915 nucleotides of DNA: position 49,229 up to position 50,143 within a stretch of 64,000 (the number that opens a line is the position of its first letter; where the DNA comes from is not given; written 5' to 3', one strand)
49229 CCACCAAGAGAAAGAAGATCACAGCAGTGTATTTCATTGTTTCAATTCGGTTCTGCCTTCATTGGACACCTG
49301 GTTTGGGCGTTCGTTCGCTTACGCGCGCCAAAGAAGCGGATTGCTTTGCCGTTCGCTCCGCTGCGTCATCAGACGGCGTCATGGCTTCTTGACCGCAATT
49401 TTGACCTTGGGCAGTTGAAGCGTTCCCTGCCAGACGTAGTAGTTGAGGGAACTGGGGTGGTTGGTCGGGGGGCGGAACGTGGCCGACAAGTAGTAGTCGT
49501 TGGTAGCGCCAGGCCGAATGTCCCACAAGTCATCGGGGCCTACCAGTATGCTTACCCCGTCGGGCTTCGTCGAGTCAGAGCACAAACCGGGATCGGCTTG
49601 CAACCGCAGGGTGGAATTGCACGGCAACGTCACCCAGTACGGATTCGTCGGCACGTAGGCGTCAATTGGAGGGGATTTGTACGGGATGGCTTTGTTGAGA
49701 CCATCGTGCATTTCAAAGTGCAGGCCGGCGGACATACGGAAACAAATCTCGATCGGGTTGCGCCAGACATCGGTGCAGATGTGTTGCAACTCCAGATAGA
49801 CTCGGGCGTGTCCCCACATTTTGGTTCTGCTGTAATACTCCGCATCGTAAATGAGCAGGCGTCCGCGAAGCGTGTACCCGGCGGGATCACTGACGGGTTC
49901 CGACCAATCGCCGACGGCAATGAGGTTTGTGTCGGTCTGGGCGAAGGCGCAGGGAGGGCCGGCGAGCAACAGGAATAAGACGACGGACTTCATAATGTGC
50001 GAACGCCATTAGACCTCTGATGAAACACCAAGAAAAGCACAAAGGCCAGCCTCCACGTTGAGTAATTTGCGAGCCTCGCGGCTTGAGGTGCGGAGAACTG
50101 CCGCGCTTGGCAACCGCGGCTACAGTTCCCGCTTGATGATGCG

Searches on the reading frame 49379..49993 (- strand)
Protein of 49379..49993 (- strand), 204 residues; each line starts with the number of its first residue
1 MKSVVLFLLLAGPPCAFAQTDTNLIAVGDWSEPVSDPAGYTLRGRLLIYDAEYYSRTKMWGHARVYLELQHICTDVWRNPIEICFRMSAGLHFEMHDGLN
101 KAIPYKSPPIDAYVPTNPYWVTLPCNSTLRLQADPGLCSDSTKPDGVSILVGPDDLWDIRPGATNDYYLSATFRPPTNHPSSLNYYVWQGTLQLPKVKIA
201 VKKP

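Call 10: search_protein_families(library=pfam, proteins=[window:49379-49993:-], max_evalue=0.01)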
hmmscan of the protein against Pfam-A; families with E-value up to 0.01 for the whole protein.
window:49379-49993:- (204 aa): 0 families

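Call 13: find_encoding_contigs(protein=window:49379-49993:-, flank=10000, max_places=6)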
Protein window:49379-49993:- (204 aa): 4 contigs read that carry it; 3 places shown.
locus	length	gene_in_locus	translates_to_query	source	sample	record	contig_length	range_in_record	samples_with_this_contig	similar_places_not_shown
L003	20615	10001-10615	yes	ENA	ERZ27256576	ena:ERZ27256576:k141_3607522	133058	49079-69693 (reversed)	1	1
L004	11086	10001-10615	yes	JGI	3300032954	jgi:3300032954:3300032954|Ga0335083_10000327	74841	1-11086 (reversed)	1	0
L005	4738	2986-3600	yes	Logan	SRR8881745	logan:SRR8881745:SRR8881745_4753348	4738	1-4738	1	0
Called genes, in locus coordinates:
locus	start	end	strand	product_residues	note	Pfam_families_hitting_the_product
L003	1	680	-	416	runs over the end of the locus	-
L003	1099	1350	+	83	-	-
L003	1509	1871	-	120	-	-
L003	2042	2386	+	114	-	-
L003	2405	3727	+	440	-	PF01347:TPR_Vitellogenin (faint), PF01602:Adaptin_N, PF03130:HEAT_PBS (faint), PF13513:HEAT_EZ (faint), PF00514:Arm (faint), PF02985:HEAT (faint), PF13646:HEAT_2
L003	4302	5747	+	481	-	PF13579:Glyco_trans_4_4 (weak), PF13439:Glyco_transf_4 (weak), PF00534:Glycos_transf_1, PF13692:Glyco_trans_1_4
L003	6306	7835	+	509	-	PF18998:Flg_new_2 (weak)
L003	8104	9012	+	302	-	-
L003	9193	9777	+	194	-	-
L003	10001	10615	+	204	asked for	-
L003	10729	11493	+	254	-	-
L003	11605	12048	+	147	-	-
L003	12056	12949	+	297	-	-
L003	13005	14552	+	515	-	PF02985:HEAT (faint), PF00514:Arm (faint), PF03130:HEAT_PBS (faint), PF12717:Cnd1 (faint), PF13513:HEAT_EZ (faint), PF13646:HEAT_2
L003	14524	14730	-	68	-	-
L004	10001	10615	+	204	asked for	-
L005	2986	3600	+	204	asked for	-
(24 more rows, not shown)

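Call 20: find_homologous_proteins(query=window:49379-49993:-)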
Query window:49379-49993:- (204 aa): 134 proteins with E <= 0.001 among 200 candidates; the best 120 are listed.
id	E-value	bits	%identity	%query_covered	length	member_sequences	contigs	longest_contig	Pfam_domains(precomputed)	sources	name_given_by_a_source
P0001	2.1e-140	484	100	100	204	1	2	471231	-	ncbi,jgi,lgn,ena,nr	ncbi:MAG TPA: hypothetical protein VMP11_09670 [Verrucomicrobiae bacterium]|nr:hypothetical protein 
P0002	6.9e-115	400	84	95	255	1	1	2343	-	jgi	jgi:hypothetical protein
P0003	1.0e-87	311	67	100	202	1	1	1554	-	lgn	-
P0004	8.4e-82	292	66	100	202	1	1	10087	-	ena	-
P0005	1.1e-81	292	70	95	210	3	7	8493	-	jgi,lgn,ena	jgi:hypothetical protein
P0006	5.4e-64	234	58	100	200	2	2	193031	-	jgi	jgi:hypothetical protein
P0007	9.6e-63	230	57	100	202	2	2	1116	-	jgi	jgi:hypothetical protein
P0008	2.9e-62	228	56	93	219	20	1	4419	-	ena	-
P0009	9.9e-62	227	56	98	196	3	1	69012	-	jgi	jgi:hypothetical protein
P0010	1.0e-61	227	58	93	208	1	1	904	-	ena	-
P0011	1.0e-60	223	55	100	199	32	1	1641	-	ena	-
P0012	1.5e-60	223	55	100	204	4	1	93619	-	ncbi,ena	-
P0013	5.0e-60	221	53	100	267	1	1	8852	-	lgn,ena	-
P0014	1.7e-59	219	56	98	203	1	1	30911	-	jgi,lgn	-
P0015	2.2e-59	219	54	100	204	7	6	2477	-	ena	-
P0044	2.3e-51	193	51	100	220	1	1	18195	-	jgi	jgi:hypothetical protein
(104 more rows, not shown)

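Call 21: find_encoding_contigs(protein=P0005, flank=10000, max_places=4)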
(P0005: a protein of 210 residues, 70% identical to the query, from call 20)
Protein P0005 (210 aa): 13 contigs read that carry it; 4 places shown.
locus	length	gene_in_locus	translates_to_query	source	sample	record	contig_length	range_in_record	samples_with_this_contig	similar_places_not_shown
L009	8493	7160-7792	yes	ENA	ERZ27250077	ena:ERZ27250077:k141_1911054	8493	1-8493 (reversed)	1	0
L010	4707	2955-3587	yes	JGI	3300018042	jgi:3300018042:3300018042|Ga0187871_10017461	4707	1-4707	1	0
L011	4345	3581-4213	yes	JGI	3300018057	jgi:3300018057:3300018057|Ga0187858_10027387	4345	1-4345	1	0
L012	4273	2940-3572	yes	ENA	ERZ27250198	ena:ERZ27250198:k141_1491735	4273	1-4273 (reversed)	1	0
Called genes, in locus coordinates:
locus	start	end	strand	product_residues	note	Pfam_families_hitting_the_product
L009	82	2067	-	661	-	PF04542:Sigma70_r2, PF08281:Sigma70_r4_2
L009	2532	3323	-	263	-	-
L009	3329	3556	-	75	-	-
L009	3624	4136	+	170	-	-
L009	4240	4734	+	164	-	-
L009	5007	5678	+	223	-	PF01545:Cation_efflux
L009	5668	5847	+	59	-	-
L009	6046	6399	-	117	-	-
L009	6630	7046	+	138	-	PF18911:PKD_4, PF00801:PKD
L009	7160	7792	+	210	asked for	-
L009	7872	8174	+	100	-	-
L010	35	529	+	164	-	-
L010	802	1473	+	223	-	PF01545:Cation_efflux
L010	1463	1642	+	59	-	-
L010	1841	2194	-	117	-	-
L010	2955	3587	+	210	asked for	-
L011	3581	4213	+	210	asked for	-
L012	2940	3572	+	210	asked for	-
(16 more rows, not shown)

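Call 22: find_encoding_contigs(protein=P0006, flank=10000, max_places=3)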
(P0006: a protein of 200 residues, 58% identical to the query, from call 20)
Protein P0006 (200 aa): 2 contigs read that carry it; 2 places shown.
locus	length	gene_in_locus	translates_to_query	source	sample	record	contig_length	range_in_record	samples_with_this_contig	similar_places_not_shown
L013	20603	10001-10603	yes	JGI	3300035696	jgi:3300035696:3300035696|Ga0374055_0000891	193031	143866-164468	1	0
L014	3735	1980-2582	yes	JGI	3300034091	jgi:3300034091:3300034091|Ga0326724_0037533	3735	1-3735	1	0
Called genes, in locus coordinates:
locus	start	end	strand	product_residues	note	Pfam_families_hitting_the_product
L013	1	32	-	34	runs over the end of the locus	-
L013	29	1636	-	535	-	-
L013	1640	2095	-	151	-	-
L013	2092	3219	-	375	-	PF00482:T2SSF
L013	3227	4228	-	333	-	PF00482:T2SSF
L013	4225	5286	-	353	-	PF00437:T2SSE, PF13191:AAA_16 (weak), PF13604:AAA_30 (faint)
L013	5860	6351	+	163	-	PF04542:Sigma70_r2, PF08281:Sigma70_r4_2, PF04545:Sigma70_r4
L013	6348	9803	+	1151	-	PF03958:Secretin_N, PF12450:vWF_A, PF00092:VWA, PF13519:VWA_2, PF13768:VWA_3, PF12034:YfbK_C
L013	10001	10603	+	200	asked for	-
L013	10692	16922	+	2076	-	-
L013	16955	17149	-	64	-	-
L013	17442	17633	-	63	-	-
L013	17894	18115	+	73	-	-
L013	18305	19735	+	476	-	-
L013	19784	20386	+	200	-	PF02834:LigT_PEase, PF10469:AKAP7_NLS, PF13563:2_5_RNA_ligase2, PF02834:LigT_PEase (weak)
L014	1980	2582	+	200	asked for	-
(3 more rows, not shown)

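Call 23: find_encoding_contigs(protein=P0012, flank=10000, max_places=3)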
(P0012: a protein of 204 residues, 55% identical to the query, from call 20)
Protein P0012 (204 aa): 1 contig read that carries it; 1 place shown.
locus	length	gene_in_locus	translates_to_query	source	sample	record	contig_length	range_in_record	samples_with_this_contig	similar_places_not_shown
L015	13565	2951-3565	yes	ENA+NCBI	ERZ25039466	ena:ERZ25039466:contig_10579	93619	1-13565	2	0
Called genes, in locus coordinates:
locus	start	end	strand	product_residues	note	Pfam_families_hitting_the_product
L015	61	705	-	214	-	PF09335:VTT_dom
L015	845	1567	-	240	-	PF13189:Cytidylate_kin2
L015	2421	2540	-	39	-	-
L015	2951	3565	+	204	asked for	-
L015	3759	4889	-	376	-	PF12679:ABC2_membrane_2, PF12698:ABC2_membrane_3, PF01061:ABC2_membrane, PF12730:ABC2_membrane_4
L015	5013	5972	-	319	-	PF00005:ABC_tran, PF13304:AAA_21 (faint)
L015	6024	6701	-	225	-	-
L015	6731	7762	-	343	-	PF25919:BSH_CusB (faint), PF25881:HH_YBHG, PF25885:HH_EMRA (faint), PF25876:HH_MFP_RND, PF26002:Beta-barrel_AprE (faint)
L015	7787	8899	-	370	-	PF12679:ABC2_membrane_2, PF12698:ABC2_membrane_3, PF01061:ABC2_membrane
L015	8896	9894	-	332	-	PF00005:ABC_tran, PF13304:AAA_21 (faint), PF13732:DrrA1-3_C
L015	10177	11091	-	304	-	PF25919:BSH_CusB (faint), PF26077:BSH_Fcp1 (faint), PF25917:BSH_RND, PF25973:BSH_CzcB, PF25881:HH_YBHG (faint), PF25876:HH_MFP_RND, PF25893:HH_CzcB (weak), PF25954:Beta-barrel_RND_2 (faint)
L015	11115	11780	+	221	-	PF00440:TetR_N, PF09209:CecR_C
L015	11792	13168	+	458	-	PF02321:OEP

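Call 30: find_encoding_contigs(protein=P0002, flank=10000, max_places=3)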
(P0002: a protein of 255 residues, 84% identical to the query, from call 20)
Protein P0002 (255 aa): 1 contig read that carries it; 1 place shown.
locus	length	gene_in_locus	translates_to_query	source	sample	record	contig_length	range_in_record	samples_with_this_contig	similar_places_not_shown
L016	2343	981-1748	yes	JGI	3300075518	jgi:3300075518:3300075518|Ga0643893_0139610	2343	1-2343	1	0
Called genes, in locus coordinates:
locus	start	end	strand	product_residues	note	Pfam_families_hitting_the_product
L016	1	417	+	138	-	?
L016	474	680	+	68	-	-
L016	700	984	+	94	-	-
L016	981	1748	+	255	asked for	-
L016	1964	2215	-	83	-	-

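Call 31: find_encoding_contigs(protein=P0004, flank=10000, max_places=3)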
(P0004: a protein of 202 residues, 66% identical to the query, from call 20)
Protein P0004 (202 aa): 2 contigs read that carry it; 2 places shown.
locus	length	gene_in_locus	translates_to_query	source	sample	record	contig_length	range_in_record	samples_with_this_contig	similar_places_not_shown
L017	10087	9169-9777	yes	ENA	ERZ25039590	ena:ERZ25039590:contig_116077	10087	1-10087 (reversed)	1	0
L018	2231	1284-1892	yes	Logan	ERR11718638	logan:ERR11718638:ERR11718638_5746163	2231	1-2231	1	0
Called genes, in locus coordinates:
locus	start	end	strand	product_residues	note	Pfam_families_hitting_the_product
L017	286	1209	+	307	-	-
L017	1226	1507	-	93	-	-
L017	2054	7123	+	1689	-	PF23237:HYR_4C (faint), PF02494:HYR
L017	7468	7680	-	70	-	-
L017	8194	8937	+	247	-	-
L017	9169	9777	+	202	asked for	-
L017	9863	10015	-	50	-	-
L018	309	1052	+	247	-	-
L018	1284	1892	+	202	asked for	-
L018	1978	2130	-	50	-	-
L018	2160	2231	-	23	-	?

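Call 64: find_encoding_contigs(protein=P0003, flank=10000, max_places=3)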
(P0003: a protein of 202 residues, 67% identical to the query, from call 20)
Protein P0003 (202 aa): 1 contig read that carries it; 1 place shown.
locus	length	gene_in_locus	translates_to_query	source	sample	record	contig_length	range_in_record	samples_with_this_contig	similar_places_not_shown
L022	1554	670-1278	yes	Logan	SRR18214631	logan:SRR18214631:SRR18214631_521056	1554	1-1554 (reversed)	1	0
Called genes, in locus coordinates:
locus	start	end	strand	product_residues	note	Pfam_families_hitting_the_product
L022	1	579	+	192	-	?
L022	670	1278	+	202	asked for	-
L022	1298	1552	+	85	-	?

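Call 65: find_encoding_contigs(protein=P0044, flank=10000, max_places=3)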
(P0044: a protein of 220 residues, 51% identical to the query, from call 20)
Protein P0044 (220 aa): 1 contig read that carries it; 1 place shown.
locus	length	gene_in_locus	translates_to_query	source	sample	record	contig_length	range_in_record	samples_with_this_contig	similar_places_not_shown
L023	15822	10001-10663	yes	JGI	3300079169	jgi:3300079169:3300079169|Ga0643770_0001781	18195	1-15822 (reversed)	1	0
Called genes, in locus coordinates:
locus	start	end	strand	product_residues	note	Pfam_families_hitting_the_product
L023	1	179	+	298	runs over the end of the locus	PF07934:OGG_N, PF00730:HhH-GPD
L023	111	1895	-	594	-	PF13231:PMT_2 (weak), PF07719:TPR_2 (weak), PF13424:TPR_12 (weak), PF23914:TPR_CcmH_CycH (weak), PF13432:TPR_16, PF14559:TPR_19, PF13432:TPR_16 (weak), PF13371:TPR_9 (weak), +12 more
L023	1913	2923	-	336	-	PF03412:Peptidase_C39, PF13529:Peptidase_C39_2, PF13431:TPR_17 (faint), PF00515:TPR_1 (faint), PF07719:TPR_2 (faint), PF13181:TPR_8 (faint), PF23914:TPR_CcmH_CycH (weak), PF13432:TPR_16 (weak), +4 more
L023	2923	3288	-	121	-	PF05258:DciA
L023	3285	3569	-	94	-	PF13370:Fer4_13, PF13459:Fer4_15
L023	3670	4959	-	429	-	PF04413:Glycos_transf_N, PF13579:Glyco_trans_4_4 (weak), PF00534:Glycos_transf_1 (weak)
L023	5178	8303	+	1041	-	PF00989:PAS, PF08448:PAS_4, PF13426:PAS_9, PF08447:PAS_3, PF00989:PAS, PF08448:PAS_4, PF13426:PAS_9, PF00989:PAS, +14 more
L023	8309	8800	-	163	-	PF04403:PqiA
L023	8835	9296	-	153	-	PF00072:Response_reg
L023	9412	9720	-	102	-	-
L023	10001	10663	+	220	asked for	-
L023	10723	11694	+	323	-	-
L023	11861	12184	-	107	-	-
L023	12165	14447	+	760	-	-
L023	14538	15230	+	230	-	-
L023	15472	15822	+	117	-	?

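Call 71: search_protein_families(library=ncbifam, proteins=[window:49379-49993:-], max_evalue=0.01)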
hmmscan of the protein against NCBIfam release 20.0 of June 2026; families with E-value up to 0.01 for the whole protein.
window:49379-49993:- (204 aa): 0 families

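Call 72: predict_structure(alignment_id=A6)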
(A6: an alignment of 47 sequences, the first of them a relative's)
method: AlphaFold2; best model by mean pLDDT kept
length: 204 residues; sequences in the alignment: 47
mean_pLDDT: 86.1   pTM: 0.82
mean pLDDT of the five models: 86.1, 85.6, 84.7, 84.6, 84.5
residues with pLDDT >= 90: 116; 70-90: 58; 50-70: 24; < 50: 6
segments of 3 or more residues with pLDDT < 50: 16-19
pLDDT, mean of each block of 10 residues (from residue 1): 57 51 91 97 96 76 94 91 92 96 85 78 96 82 88 90 92 91 92 96 66
secondary structure, 60 per line:
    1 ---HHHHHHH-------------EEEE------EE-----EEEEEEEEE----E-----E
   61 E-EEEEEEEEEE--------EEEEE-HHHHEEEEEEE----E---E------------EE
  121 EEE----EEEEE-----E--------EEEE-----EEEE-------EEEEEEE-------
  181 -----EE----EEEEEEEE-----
elements in order: H4-10 E24-27 E41-49 E63-72 E81-85 H87-90 E91-97 E119-123 E128-132 E147-150 E156-159 E167-173 E192-199

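Call 74: fold_search(model_id=the predicted structure, library=pdb)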
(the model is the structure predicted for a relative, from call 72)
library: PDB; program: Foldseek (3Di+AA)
matches with E <= 10: 320; with E <= 0.001: 0
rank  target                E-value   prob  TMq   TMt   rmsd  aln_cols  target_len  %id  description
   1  3isy                  2.3e-02  0.69  0.22  0.34  16.4       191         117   10  Crystal structure of an intracellular proteinase inhibitor (ipi, bsu11130) from bacillus subtilis at 2.61 A resolution (released 2009-09-15)
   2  9blo_A                6.0e-02  0.54  0.25  0.32   9.1       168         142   10  T450C mutant of repeat domain 2 from Clostridium perfringens adhesin CPE0147 without intramolecular ester bond (released 2025-05-07)
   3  4i3g_A                1.6e-01  0.20  0.19  0.07  13.4       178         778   10  Crystal Structure of DesR, a beta-glucosidase from Streptomyces venezuelae in complex with D-glucose. (released 2013-02-20)
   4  8f9l_A                2.4e-01  0.35  0.28  0.36  11.4       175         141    9  Intramolecular ester bond-containing repeat domain from Gemella massiliensis adhesin (released 2024-06-19)
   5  4ei6_B                2.8e-01  0.08  0.19  0.17  22.5       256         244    8  Structure of XV19 Valpha1-Vbeta16 Type-II Natural Killer T cell receptor (released 2012-07-25)
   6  6eh4_E                2.8e-01  0.08  0.17  0.15  20.9       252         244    9  003 Human T-Cell Receptor specific for HIV GAG epitope SLYNTVATL carried by Human Leukocyte Antigen HLA-A*0201 (released 2018-04-18)
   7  8dj2_A                2.9e-01  0.30  0.24  0.30   9.5       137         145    6  Intramolecular ester bond-containing repeat domain from Chlamydia trachomatis adhesin (released 2023-08-02)
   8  8fha_B                3.1e-01  0.30  0.25  0.33  11.1       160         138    8  Intramolecular ester bond-containing repeat domain 1 from Suipraoptans intestinalis adhesin (released 2024-06-19)
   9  1l0x_A                3.1e-01  0.18  0.25  0.22  12.8       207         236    7  TCR beta chain complexed with streptococcal superantigen SpeA (released 2002-04-03)
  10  8fha_D                3.3e-01  0.41  0.28  0.37  10.0       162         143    8  Intramolecular ester bond-containing repeat domain 1 from Suipraoptans intestinalis adhesin (released 2024-06-19)
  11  4i3g_B                3.4e-01  0.15  0.20  0.07  13.7       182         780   10  Crystal Structure of DesR, a beta-glucosidase from Streptomyces venezuelae in complex with D-glucose. (released 2013-02-20)
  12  8fha_A                3.4e-01  0.13  0.21  0.26  12.3       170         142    6  Intramolecular ester bond-containing repeat domain 1 from Suipraoptans intestinalis adhesin (released 2024-06-19)
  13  6dfq_H                3.6e-01  0.08  0.19  0.17  20.1       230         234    9  mouse diabetogenic TCR I.29 (released 2019-04-17)
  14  3q5y_A                3.8e-01  0.15  0.23  0.21  13.0       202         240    8  V beta/V beta homodimerization-based pre-TCR model suggested by TCR beta crystal structures (released 2011-03-09)
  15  8gkd_C                3.8e-01  0.09  0.14  0.10  14.7       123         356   12  Crystal structure of the peptidoglycan O-acetylesterase Ape1 (amino acids 41-392) from Campylobacter jejuni (released 2024-03-20)
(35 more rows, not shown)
